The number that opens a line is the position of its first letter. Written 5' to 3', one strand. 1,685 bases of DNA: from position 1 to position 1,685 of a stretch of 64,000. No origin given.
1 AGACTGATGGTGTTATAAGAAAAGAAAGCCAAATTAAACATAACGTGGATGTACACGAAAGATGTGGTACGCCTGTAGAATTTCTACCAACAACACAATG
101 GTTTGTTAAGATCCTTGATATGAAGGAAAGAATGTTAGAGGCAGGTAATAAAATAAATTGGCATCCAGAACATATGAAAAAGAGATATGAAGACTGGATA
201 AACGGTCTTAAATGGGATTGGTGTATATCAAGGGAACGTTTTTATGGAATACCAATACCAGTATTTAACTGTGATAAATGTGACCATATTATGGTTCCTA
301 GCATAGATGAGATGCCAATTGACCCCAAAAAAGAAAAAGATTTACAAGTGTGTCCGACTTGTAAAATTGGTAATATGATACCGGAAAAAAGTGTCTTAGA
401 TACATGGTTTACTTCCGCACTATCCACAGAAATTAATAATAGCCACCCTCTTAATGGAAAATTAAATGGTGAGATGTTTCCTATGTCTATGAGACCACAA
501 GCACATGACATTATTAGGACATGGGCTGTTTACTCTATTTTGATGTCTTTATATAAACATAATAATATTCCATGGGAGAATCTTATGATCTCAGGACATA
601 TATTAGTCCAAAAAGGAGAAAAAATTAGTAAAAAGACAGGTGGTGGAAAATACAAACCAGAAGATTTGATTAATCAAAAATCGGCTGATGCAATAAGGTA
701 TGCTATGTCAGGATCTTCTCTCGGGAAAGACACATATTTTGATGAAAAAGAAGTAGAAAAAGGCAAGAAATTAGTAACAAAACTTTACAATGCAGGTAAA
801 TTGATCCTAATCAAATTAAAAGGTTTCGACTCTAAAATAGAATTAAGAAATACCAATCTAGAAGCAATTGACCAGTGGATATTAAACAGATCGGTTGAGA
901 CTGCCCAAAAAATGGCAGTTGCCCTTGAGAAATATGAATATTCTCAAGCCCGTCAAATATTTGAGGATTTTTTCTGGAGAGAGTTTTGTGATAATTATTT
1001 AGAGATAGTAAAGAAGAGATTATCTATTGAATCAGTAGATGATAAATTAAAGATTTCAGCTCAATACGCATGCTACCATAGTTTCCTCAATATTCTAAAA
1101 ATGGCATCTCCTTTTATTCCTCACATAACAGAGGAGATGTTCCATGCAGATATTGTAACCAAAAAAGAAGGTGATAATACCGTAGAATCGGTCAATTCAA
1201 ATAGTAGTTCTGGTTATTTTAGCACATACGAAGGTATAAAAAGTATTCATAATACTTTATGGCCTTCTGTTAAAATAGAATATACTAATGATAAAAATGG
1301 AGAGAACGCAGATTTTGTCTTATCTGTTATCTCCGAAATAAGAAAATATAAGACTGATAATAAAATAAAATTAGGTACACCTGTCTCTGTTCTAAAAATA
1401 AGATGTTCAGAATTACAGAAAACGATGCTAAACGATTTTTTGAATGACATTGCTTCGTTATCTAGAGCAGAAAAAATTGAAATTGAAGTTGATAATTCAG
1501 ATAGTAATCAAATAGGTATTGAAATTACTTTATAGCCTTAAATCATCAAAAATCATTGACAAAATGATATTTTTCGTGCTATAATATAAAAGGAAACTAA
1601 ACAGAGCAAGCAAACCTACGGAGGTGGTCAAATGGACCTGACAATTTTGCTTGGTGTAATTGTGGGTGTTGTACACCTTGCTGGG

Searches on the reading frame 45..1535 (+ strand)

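Call 76: search_protein_families(library=pfam, proteins=[window:45-1535:+], max_evalue=0.00001)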
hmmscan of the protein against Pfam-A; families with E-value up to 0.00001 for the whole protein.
window:45-1535:+ (496 aa): 3 families
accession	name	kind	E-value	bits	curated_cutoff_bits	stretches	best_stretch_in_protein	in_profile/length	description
PF00133.28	tRNA-synt_1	-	3.3e-41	141.8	22.7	1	13-232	186-413/414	tRNA synthetases class I (I, L, M and V)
PF08264.19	Anticodon_1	-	8.2e-34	117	25.1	1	276-449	1-146/148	Anticodon-binding domain of tRNA ligase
PF09334.17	tRNA-synt_1g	-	1.4e-06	27.8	20.1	0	7-77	172-239/391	tRNA synthetases class I (M)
